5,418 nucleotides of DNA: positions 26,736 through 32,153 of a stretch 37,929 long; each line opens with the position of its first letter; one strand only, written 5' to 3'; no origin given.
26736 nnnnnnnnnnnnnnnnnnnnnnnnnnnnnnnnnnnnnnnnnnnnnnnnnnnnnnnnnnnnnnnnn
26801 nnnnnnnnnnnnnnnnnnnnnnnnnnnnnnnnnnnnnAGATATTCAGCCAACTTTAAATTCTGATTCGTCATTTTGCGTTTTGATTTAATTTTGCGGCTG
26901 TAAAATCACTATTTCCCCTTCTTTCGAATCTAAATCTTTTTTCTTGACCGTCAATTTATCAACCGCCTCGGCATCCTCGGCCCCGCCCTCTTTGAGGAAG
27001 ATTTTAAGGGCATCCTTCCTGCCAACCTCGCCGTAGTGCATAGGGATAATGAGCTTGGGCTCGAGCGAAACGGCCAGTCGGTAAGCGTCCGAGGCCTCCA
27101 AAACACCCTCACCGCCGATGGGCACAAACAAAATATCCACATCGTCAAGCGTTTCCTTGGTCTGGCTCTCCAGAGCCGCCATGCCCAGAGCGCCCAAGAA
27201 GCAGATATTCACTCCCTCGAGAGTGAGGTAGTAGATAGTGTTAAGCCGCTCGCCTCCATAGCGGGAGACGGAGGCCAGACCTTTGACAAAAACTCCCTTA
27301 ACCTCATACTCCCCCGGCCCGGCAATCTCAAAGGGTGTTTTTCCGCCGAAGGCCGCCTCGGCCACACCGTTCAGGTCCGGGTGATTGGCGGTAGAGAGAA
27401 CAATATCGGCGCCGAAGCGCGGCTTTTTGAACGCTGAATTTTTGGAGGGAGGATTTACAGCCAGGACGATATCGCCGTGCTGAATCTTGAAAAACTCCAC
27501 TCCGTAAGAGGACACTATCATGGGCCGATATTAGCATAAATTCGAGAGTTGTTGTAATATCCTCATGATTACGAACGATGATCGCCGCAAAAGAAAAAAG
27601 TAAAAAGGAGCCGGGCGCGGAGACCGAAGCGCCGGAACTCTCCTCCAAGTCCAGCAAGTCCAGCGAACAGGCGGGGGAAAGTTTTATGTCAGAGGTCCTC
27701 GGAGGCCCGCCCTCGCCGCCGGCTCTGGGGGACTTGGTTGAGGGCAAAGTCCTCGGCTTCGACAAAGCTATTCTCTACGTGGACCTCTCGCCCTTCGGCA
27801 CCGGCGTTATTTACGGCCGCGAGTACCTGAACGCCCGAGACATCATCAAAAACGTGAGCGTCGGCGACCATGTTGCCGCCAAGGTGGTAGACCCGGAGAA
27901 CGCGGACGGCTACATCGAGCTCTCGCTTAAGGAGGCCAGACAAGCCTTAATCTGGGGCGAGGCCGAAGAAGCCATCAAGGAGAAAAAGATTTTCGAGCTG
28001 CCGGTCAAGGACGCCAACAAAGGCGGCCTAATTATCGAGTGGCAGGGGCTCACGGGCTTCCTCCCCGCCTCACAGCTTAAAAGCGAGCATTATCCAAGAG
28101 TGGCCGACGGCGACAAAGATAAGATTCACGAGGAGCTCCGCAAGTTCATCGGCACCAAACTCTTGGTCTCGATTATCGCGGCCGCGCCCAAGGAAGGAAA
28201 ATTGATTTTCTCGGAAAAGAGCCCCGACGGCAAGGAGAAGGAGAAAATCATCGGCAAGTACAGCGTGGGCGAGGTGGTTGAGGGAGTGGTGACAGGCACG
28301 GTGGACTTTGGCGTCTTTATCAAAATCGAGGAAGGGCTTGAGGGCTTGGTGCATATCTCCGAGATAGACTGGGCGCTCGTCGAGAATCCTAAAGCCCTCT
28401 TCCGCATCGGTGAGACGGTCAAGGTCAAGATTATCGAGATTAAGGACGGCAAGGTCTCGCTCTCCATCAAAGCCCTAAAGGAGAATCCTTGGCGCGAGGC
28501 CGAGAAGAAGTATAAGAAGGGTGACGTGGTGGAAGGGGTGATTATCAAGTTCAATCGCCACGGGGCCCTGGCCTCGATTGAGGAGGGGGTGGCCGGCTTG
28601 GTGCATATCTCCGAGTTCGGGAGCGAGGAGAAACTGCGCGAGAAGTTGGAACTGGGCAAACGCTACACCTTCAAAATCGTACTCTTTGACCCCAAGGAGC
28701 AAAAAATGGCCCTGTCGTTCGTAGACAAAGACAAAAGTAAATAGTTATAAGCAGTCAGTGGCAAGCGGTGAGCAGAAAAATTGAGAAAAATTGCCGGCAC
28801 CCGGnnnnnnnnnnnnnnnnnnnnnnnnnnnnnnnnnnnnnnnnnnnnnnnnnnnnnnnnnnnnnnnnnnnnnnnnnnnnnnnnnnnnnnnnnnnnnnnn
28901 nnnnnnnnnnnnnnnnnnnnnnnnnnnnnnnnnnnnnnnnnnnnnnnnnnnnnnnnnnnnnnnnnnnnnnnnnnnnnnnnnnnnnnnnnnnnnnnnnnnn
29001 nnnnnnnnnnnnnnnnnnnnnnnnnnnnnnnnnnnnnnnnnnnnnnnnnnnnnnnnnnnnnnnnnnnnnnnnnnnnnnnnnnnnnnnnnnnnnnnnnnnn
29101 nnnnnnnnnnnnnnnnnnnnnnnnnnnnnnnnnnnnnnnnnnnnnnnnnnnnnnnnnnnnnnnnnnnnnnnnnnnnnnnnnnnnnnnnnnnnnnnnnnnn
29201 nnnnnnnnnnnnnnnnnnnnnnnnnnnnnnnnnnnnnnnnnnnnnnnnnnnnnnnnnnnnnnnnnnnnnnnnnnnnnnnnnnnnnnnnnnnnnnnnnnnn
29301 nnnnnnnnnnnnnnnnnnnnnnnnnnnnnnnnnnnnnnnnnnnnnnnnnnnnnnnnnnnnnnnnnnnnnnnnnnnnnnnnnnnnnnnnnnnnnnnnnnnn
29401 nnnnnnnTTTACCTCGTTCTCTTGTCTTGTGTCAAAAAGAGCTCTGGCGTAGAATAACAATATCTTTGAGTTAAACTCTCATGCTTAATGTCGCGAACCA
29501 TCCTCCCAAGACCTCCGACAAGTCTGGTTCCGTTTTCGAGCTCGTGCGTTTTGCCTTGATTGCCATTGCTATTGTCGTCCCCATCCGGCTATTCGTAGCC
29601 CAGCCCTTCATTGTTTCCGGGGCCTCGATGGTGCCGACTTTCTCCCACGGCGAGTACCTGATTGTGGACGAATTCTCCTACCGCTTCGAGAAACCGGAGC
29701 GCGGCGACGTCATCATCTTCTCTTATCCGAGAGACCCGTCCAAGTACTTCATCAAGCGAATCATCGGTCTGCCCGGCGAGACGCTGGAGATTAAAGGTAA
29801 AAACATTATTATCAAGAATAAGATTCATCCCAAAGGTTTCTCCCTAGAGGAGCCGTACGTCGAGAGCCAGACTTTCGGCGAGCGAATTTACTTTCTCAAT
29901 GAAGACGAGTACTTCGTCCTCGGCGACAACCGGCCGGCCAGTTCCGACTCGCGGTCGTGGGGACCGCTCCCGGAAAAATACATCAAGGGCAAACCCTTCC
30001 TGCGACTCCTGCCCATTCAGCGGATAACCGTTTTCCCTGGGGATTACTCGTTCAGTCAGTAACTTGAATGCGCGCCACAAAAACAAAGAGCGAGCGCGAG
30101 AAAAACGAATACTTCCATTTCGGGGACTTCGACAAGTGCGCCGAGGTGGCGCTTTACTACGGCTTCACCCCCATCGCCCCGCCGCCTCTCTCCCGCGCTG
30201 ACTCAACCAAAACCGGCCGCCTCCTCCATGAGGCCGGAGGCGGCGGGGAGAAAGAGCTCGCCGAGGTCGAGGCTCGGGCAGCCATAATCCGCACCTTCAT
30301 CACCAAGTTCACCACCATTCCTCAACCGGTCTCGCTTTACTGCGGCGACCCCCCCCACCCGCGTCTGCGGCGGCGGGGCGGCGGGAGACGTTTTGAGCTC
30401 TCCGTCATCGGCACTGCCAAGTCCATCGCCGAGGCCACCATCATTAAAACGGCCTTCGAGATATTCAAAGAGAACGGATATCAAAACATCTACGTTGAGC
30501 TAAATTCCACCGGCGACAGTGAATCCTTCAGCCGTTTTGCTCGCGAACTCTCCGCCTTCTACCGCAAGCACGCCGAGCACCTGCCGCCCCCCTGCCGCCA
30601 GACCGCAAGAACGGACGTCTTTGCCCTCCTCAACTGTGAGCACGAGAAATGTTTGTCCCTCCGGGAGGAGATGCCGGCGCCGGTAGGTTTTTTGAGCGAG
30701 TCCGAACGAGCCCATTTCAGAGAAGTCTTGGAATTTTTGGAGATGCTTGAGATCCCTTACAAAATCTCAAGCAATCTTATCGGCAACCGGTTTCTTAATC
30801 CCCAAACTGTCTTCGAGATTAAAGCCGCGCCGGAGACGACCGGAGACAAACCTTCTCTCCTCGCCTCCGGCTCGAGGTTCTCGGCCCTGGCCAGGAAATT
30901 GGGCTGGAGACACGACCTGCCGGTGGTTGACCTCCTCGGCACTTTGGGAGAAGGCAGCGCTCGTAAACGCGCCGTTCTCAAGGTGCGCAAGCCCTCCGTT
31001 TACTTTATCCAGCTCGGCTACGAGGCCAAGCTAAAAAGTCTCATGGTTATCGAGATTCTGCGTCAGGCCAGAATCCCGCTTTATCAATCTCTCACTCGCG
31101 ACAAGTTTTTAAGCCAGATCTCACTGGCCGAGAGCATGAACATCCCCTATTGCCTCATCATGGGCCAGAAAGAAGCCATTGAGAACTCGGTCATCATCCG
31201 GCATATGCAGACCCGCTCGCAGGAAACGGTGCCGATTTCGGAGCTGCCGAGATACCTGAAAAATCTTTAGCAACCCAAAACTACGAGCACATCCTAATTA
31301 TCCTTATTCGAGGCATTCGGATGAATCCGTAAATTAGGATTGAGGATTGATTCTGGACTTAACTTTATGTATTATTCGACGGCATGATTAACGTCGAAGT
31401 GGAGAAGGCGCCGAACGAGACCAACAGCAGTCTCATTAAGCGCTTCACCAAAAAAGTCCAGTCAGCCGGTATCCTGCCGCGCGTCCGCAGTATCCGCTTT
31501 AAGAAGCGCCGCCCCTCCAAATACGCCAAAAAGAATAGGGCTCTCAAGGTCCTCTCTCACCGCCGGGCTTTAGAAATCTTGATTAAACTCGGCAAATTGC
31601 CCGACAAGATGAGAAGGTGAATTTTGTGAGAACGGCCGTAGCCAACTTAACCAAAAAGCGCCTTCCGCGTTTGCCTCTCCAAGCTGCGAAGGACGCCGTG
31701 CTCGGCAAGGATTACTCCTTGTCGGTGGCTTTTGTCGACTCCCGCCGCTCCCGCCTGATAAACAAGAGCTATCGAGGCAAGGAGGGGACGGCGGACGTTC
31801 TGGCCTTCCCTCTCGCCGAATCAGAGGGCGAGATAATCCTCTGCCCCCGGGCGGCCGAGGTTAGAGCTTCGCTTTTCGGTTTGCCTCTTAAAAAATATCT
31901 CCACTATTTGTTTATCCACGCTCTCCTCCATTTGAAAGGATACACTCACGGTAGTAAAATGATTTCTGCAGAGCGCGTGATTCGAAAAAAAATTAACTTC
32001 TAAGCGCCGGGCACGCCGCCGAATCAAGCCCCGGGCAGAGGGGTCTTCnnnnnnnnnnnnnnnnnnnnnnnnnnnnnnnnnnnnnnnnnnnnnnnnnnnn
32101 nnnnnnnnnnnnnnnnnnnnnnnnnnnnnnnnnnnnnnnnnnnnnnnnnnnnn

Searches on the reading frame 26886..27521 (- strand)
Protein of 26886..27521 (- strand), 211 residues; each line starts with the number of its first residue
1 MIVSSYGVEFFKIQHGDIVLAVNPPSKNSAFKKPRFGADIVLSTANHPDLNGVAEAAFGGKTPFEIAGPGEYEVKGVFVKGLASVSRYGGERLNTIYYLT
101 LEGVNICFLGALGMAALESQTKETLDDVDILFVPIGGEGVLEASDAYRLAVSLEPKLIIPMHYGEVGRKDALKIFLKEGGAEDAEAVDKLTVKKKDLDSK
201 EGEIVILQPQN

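Call 17: search_protein_families(library=pfam, proteins=[window:26886-27521:-], max_evalue=0.01)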
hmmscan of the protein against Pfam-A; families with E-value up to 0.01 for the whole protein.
window:26886-27521:- (211 aa): 2 families
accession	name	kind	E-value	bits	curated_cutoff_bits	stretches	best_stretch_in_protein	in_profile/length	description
PF13483.12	Lactamase_B_3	-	1.1e-23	84.4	24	1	5-162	4-160/160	Beta-lactamase superfamily domain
PF12706.13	Lactamase_B_2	-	0.0016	18.5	27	1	93-163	124-200/200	Beta-lactamase superfamily domain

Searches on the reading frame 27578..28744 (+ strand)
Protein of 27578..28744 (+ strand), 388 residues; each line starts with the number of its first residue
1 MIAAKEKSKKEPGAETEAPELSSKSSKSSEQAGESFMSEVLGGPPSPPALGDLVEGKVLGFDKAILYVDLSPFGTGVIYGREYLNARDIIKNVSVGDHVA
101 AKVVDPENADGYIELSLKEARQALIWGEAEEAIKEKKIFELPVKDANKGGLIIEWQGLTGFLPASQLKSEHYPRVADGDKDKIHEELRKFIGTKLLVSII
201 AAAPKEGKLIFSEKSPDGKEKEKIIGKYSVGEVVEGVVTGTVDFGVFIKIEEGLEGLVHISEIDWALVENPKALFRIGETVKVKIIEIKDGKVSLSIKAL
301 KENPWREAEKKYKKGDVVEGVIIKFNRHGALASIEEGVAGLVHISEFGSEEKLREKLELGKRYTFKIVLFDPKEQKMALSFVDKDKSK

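Call 17: search_protein_families(library=pfam, proteins=[window:27578-28744:+], max_evalue=0.01)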
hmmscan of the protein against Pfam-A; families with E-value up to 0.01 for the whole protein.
window:27578-28744:+ (388 aa): 7 families
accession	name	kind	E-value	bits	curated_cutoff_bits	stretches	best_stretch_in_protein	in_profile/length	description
PF00575.29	S1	-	6.9e-42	142.1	22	4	229-298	3-74/74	S1 RNA binding domain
PF23459.1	S1_RRP5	-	3e-10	40.9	27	1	231-293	4-66/72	RRP5 S1 domain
PF21543.3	CvfB_2nd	-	2.2e-06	27.9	27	0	276-298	52-75/76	Virulence regulatory factor CvfB, second domain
PF21710.3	Spt6_S1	-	3.3e-06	27.7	27.5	0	234-296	20-83/91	Spt6, S1/OB domain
PF24685.1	OB_RRP5_4th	-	0.00022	21.6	31.5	0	253-290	36-73/92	RRP5 OB-fold domain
PF13509.12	S1_2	-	0.00049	20.6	21.8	0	230-264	1-35/61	S1 domain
PF02599.21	CsrA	-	0.0023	18.3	27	1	276-301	13-38/53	Global regulator protein family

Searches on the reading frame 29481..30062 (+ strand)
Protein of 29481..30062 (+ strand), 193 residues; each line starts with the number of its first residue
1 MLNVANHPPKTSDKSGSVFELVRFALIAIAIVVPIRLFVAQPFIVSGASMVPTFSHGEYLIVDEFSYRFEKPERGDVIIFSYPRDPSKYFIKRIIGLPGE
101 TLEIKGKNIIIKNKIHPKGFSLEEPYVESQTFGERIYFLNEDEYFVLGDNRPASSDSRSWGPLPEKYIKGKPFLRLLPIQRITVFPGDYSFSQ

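Call 104: search_protein_families(library=pfam, proteins=[window:29481-30062:+], max_evalue=0.001)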
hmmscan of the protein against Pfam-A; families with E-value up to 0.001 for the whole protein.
window:29481-30062:+ (193 aa): 2 families
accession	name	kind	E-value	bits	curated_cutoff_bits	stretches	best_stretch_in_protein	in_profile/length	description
PF10502.14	Peptidase_S26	-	4.1e-43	147.7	22.9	1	19-175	2-166/168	Signal peptidase, peptidase S26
PF00717.28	Peptidase_S24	-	5.5e-05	23.3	23.3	1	45-108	40-95/116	Peptidase S24-like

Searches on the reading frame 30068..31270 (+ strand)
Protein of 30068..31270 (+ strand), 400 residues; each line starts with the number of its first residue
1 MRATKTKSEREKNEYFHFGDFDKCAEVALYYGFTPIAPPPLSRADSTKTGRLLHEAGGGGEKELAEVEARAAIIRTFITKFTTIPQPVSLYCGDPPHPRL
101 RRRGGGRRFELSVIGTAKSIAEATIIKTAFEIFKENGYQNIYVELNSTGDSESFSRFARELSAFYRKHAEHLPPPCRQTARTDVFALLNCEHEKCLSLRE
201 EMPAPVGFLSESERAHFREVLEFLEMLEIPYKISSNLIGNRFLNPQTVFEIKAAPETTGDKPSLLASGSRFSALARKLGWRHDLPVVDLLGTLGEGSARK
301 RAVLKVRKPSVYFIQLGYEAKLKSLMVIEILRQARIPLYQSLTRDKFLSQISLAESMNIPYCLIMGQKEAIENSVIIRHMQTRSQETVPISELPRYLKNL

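Call 104: search_protein_families(library=pfam, proteins=[window:30068-31270:+], max_evalue=0.001)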
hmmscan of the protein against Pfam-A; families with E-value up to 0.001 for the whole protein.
window:30068-31270:+ (400 aa): 1 family
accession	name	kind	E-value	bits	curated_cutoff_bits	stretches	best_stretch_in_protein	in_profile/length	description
PF03129.25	HGTP_anticodon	-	1.8e-11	44.5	21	1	316-399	7-93/94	Anticodon binding domain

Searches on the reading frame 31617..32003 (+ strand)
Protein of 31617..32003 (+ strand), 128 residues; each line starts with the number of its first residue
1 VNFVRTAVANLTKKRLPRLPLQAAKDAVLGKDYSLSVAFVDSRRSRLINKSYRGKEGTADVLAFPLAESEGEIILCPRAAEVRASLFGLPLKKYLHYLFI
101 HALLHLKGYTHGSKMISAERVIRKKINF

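Call 104: search_protein_families(library=pfam, proteins=[window:31617-32003:+], max_evalue=0.001)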
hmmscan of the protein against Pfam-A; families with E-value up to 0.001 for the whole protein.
window:31617-32003:+ (128 aa): 1 family
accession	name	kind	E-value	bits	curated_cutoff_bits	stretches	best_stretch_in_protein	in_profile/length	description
PF02130.23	YbeY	-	7.5e-22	78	25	1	24-114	19-112/129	Endoribonuclease YbeY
